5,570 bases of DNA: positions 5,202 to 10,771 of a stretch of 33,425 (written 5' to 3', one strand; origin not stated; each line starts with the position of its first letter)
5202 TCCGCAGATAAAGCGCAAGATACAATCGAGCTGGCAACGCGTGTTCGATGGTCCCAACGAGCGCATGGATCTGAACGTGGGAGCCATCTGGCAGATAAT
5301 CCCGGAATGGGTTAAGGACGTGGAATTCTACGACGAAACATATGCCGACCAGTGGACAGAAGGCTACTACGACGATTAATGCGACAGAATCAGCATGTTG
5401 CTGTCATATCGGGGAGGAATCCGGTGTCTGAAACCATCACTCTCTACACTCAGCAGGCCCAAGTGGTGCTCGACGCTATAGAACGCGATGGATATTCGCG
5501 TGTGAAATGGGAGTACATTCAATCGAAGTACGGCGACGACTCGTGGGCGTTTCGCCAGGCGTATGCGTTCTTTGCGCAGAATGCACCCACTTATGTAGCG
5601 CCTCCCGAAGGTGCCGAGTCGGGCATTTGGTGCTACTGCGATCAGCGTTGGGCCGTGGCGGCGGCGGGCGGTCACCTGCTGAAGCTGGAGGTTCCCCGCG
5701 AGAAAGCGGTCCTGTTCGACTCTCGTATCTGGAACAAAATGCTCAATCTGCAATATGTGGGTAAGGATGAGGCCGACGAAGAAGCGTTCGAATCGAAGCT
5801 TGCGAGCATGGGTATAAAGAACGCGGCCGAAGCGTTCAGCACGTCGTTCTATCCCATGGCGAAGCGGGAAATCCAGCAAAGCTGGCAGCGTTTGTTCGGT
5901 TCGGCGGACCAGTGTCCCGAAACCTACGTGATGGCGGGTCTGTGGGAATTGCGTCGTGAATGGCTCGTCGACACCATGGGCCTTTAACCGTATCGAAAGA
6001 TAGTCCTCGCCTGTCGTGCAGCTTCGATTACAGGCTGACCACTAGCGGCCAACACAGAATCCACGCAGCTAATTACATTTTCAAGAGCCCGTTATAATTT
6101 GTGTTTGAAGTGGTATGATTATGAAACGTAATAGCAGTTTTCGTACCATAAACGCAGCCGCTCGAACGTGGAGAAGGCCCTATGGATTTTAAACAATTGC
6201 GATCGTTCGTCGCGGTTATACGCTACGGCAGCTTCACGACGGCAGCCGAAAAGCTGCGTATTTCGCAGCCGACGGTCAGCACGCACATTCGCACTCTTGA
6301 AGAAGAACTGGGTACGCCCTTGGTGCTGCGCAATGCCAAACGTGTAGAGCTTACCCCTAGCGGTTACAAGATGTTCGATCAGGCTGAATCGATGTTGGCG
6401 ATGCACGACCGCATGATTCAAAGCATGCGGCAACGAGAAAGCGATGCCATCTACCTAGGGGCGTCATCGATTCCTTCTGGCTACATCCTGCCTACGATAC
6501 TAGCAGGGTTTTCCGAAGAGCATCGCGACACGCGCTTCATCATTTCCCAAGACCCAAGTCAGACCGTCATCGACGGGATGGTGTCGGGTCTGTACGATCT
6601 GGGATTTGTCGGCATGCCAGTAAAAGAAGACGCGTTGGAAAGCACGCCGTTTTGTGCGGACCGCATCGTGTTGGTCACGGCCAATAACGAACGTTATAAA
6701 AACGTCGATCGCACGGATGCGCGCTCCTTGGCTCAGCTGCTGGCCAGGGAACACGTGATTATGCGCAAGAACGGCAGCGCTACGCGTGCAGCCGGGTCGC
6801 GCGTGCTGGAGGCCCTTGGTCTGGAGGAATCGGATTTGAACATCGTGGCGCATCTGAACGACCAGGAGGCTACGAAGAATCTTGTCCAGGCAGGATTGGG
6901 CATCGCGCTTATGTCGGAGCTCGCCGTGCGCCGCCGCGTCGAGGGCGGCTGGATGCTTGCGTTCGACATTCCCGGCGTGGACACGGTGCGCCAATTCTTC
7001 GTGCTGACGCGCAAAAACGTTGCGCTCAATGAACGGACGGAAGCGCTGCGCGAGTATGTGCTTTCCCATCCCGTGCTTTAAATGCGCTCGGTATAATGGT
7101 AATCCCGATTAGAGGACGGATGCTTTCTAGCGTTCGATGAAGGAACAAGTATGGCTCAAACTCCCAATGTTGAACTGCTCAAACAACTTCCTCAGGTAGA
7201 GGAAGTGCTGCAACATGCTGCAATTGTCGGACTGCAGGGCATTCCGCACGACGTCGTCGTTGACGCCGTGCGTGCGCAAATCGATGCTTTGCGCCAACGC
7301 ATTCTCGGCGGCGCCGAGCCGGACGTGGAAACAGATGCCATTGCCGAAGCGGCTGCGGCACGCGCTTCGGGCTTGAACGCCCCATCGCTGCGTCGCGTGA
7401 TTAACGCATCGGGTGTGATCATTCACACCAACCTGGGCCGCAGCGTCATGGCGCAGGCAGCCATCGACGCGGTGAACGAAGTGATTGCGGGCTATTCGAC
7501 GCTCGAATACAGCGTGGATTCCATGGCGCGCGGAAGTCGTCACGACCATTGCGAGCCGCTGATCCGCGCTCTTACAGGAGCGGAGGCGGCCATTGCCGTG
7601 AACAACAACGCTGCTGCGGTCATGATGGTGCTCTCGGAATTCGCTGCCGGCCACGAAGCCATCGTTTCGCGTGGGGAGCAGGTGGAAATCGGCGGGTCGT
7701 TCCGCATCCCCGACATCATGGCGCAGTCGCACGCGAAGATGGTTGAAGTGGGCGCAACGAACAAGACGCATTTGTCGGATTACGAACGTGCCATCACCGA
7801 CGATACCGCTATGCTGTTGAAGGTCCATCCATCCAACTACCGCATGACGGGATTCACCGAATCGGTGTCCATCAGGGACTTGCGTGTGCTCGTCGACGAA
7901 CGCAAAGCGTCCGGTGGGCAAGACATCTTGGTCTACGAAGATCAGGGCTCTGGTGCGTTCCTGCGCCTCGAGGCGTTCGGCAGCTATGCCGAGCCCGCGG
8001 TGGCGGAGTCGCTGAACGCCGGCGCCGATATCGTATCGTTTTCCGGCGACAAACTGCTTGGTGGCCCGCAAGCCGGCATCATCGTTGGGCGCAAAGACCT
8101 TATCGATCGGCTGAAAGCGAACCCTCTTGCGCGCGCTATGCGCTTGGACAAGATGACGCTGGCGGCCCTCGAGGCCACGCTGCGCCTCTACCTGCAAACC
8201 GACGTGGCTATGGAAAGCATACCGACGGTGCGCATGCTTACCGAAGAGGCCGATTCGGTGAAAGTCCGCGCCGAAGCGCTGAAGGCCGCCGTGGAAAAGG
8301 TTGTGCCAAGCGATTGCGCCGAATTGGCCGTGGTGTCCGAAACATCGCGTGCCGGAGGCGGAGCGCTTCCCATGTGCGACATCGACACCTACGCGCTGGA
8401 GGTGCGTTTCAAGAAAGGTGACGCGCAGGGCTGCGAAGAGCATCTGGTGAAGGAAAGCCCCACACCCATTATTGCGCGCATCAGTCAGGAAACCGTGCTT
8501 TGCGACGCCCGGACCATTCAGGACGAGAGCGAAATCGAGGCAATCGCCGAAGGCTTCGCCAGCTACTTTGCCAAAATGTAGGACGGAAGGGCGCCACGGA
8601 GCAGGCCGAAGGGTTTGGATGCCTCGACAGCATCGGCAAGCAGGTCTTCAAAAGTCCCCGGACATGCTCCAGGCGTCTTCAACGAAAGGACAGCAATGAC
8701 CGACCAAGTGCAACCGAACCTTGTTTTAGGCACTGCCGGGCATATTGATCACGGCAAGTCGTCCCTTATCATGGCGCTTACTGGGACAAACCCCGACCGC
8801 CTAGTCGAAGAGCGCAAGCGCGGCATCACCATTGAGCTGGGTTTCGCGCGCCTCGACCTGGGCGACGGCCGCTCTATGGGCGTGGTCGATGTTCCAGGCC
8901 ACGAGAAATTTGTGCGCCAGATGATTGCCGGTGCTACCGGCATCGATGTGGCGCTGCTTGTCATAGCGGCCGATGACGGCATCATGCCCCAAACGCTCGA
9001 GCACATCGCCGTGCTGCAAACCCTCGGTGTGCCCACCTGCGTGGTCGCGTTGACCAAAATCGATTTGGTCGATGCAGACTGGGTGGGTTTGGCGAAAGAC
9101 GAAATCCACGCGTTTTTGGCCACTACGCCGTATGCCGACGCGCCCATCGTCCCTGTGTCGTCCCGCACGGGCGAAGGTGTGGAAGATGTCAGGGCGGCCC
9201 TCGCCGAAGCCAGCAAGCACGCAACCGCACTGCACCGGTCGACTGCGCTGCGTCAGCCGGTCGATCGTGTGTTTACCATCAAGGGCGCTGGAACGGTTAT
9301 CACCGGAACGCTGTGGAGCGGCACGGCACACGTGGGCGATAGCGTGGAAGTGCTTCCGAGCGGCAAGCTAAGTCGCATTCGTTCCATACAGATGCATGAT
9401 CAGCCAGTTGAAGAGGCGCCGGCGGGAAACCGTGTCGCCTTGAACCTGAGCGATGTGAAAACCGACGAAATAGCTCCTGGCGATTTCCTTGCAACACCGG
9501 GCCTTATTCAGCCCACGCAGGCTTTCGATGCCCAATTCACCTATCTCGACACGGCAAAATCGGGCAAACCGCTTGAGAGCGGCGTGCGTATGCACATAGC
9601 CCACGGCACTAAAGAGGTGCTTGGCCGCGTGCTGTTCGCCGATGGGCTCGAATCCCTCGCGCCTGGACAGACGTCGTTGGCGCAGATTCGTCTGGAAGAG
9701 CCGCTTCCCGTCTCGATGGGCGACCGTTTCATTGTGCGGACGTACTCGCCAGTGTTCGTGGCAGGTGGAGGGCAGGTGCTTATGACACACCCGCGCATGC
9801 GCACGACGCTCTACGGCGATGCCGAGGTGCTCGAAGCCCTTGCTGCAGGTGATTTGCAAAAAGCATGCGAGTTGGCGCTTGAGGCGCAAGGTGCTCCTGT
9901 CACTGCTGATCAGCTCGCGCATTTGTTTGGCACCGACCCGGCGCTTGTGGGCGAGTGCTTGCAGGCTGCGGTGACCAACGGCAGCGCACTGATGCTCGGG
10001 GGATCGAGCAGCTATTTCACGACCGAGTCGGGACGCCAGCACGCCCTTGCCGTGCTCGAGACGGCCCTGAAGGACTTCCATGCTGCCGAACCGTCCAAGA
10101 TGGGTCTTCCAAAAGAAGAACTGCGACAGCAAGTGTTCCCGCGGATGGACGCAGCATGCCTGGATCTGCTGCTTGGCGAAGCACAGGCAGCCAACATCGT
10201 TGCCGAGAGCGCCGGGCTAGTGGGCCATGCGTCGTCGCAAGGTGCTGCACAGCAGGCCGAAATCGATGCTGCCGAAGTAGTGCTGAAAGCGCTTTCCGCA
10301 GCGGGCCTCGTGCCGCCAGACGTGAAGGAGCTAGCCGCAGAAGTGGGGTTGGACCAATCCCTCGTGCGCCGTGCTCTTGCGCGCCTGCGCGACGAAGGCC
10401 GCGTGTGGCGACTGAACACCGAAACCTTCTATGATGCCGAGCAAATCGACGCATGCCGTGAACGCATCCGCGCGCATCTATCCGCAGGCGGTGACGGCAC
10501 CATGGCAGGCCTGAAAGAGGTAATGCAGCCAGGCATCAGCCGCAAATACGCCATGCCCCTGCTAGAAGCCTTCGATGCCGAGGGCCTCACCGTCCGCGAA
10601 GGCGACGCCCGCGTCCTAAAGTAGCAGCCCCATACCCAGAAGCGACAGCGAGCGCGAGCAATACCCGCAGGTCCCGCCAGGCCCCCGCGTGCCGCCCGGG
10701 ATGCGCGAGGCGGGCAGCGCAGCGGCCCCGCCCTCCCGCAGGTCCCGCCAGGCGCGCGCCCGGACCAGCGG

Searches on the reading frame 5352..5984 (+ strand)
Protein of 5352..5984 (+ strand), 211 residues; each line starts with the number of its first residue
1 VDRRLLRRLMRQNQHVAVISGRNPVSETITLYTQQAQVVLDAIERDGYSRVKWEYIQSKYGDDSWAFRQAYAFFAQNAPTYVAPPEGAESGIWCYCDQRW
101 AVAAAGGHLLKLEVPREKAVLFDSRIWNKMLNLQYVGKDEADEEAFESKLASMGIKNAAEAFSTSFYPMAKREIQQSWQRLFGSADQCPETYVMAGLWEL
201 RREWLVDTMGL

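Call 8: search_protein_families(library=pfam, proteins=[window:5352-5984:+], max_evalue=0.001)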
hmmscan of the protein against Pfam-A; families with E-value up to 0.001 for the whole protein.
window:5352-5984:+ (211 aa): 1 family
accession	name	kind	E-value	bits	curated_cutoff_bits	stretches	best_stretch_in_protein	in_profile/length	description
PF12952.12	DUF3841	-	1e-58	198.4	27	1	30-205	1-177/178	Domain of unknown function (DUF3841)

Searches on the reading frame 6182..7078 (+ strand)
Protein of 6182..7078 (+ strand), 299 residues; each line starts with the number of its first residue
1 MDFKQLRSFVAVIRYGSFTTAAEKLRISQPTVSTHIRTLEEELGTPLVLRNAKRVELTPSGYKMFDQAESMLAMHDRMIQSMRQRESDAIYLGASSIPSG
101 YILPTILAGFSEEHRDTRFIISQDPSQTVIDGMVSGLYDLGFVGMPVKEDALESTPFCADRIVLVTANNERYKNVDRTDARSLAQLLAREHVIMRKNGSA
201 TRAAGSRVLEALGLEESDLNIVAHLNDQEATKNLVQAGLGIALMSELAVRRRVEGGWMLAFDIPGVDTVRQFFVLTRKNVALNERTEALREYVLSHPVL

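Call 8: search_protein_families(library=pfam, proteins=[window:6182-7078:+], max_evalue=0.001)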
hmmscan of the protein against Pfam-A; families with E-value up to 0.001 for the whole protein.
window:6182-7078:+ (299 aa): 3 families
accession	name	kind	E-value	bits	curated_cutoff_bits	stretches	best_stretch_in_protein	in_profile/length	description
PF03466.25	LysR_substrate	-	1.2e-32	113.4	28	1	84-295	2-206/209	LysR substrate binding domain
PF00126.33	HTH_1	-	5.6e-23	81.1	26.6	1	3-61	1-59/60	Bacterial regulatory helix-turn-helix protein, lysR family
PF01022.26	HTH_5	-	0.00087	19.6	22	0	22-41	22-41/47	Bacterial regulatory protein, arsR family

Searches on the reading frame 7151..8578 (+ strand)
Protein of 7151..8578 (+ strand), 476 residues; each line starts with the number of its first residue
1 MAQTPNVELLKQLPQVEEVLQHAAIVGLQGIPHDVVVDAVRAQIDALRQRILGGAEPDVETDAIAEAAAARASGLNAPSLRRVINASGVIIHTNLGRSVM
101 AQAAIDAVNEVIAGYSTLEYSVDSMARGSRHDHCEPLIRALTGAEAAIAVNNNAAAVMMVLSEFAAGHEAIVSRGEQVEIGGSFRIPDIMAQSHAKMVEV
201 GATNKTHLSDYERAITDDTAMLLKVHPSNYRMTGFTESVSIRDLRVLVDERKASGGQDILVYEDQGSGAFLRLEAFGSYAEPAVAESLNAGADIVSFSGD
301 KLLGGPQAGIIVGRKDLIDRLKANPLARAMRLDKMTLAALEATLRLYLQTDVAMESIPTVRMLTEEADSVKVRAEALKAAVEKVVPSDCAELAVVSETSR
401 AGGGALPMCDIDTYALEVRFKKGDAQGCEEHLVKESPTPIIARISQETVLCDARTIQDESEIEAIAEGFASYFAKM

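Call 8: search_protein_families(library=pfam, proteins=[window:7151-8578:+], max_evalue=0.001)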
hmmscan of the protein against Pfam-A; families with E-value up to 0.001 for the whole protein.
window:7151-8578:+ (476 aa): 3 families
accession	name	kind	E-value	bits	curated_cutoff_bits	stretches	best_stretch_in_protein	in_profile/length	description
PF03841.19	SelA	-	1e-139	466.1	22.8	1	83-456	1-366/367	L-seryl-tRNA selenium transferase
PF12390.13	Se-cys_synth_N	-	1.3e-09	38.4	22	1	10-48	1-40/40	Selenocysteine synthase N terminal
PF01053.26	Cys_Met_Meta_PP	-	4.4e-07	29.2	27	1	131-311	54-211/381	Cys/Met metabolism PLP-dependent enzyme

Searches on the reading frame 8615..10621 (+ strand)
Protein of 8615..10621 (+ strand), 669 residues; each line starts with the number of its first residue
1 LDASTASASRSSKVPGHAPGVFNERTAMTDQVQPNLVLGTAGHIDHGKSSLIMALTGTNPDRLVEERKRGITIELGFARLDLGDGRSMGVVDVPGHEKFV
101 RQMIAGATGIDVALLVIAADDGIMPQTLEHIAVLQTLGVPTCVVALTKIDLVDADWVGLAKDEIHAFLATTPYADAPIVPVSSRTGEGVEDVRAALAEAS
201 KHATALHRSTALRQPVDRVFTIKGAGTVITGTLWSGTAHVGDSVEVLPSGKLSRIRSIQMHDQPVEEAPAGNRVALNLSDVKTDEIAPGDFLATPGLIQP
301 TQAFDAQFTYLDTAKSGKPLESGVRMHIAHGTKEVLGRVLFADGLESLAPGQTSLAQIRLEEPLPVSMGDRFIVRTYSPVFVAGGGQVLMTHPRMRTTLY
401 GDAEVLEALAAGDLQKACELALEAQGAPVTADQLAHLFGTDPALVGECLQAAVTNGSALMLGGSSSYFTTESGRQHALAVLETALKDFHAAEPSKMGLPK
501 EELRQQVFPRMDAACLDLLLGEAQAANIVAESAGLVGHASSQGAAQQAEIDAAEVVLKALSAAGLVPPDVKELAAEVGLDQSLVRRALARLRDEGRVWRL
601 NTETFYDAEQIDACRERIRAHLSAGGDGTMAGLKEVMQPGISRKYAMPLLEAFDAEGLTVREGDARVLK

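Call 8: search_protein_families(library=pfam, proteins=[window:8615-10621:+], max_evalue=0.001)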
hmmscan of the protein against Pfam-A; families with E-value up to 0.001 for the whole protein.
window:8615-10621:+ (669 aa): 10 families
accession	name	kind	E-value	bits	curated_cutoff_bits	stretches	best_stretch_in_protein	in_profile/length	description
PF00009.33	GTP_EFTU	-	4.9e-35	121.3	26.5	1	37-198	5-184/188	Elongation factor Tu GTP binding domain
PF09107.17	SelB-wing_3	-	3.9e-13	49.1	23.2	1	621-668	2-47/47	Elongation factor SelB, winged helix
PF09106.17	SelB-wing_2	-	7.6e-13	48.8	22.3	1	484-536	3-55/57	Elongation factor SelB, winged helix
PF03144.31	GTP_EFTU_D2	-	1e-12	48.7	30.3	1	226-292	1-72/73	Elongation factor Tu domain 2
PF25461.1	Beta-barrel_SelB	-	3.1e-10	40.6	27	1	315-393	9-78/80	Selenocysteine-specific elongation factor, beta-barrel domain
PF01926.29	MMR_HSR1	-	8.6e-08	32.7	21.9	1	40-143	4-109/113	50S ribosome-binding GTPase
PF00392.27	GntR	-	0.00015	21.8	27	0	568-600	25-57/64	Bacterial regulatory proteins, gntR family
PF03193.22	RsgA_GTPase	-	0.00018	21.8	30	0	107-198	20-106/174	RsgA GTPase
PF02421.24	FeoB_N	-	0.00052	20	27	0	40-194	5-154/156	Ferrous iron transport protein B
PF01022.26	HTH_5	-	0.00084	19.6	22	0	568-595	16-43/47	Bacterial regulatory protein, arsR family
